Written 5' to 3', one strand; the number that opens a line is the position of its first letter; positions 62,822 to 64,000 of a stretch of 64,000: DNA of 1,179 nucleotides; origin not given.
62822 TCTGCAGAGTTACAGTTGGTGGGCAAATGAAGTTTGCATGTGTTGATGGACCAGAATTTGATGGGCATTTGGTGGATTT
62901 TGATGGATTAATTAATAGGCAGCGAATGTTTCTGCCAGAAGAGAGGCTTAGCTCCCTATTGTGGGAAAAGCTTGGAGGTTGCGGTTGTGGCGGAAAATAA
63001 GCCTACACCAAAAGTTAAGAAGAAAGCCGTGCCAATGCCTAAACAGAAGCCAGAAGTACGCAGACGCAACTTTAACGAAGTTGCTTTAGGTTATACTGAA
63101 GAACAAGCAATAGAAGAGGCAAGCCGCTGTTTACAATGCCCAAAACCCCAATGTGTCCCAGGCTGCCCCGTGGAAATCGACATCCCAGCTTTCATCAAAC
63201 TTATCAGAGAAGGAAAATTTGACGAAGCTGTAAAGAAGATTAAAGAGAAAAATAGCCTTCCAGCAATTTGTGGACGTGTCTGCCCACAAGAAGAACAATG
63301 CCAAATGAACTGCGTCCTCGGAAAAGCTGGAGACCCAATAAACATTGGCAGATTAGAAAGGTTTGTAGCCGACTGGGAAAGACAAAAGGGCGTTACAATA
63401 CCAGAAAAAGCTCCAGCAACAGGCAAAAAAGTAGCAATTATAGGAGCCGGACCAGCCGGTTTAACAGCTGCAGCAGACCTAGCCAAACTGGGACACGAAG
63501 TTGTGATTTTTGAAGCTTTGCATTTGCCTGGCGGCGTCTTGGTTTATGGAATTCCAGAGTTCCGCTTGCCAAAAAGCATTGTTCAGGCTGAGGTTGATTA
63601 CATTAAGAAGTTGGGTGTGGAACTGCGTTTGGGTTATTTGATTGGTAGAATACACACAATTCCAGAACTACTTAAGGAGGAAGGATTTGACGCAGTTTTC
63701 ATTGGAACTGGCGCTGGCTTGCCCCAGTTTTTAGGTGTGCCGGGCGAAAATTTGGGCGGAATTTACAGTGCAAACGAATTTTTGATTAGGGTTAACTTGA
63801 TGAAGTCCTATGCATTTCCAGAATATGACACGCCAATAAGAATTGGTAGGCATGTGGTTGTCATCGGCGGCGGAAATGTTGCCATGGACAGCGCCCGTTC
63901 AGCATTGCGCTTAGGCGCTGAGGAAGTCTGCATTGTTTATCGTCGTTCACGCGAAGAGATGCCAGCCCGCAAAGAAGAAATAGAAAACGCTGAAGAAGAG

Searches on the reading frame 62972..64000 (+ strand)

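Call 5: search_protein_families(library=pfam, proteins=[window:62972-64000:+])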
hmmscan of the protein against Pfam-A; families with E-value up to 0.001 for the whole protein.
window:62972-64000:+ (343 aa): 16 families
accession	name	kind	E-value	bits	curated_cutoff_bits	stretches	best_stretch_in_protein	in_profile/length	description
PF14691.11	Fer4_20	-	1.6e-46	157.2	25.8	1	30-140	1-112/113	Dihydroprymidine dehydrogenase domain II, 4Fe-4S cluster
PF07992.20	Pyr_redox_2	-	2.8e-20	73.3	26.1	1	152-340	1-188/291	Pyridine nucleotide-disulphide oxidoreductase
PF00070.33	Pyr_redox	-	6.8e-11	43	22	1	153-222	1-61/82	Pyridine nucleotide-disulphide oxidoreductase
PF01266.30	DAO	-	1e-08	35.5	27.9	1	153-187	1-35/353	FAD dependent oxidoreductase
PF13738.12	Pyr_redox_3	-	1.1e-08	35.2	30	0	292-327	164-198/305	Pyridine nucleotide-disulphide oxidoreductase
PF01262.27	AlaDh_PNT_C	-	1.1e-08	35.2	23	0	151-181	28-58/214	Alanine dehydrogenase/PNT, C-terminal domain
PF13450.12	NAD_binding_8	-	2.9e-08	34.3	21.9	1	156-188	1-33/68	NAD(P)-binding Rossmann-like domain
PF12831.13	FAD_oxidored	-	2.1e-07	31.1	27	1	154-193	2-41/416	FAD dependent oxidoreductase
PF03807.23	F420_oxidored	-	8.2e-07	30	21.6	0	295-338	2-45/94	NADP oxidoreductase coenzyme F420-dependent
PF03486.20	HI0933_like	-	5.6e-06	26.4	50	1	153-184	2-33/244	HI0933-like protein Rossmann domain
PF13241.12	NAD_binding_7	-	9e-06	26.6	22.1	0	292-326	7-40/104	Putative NAD(P)-binding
PF01946.23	Thi4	-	1.2e-05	25.2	26.2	1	153-209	19-74/235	Thi4 family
PF01134.28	GIDA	-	3.4e-05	23.5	22.1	1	153-180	1-28/391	Glucose inhibited division protein A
PF01494.25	FAD_binding_3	-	3.9e-05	23.5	22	1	153-182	3-32/349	FAD binding domain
PF00890.30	FAD_binding_2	-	4.7e-05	23.2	20.4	1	154-186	2-34/414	FAD binding domain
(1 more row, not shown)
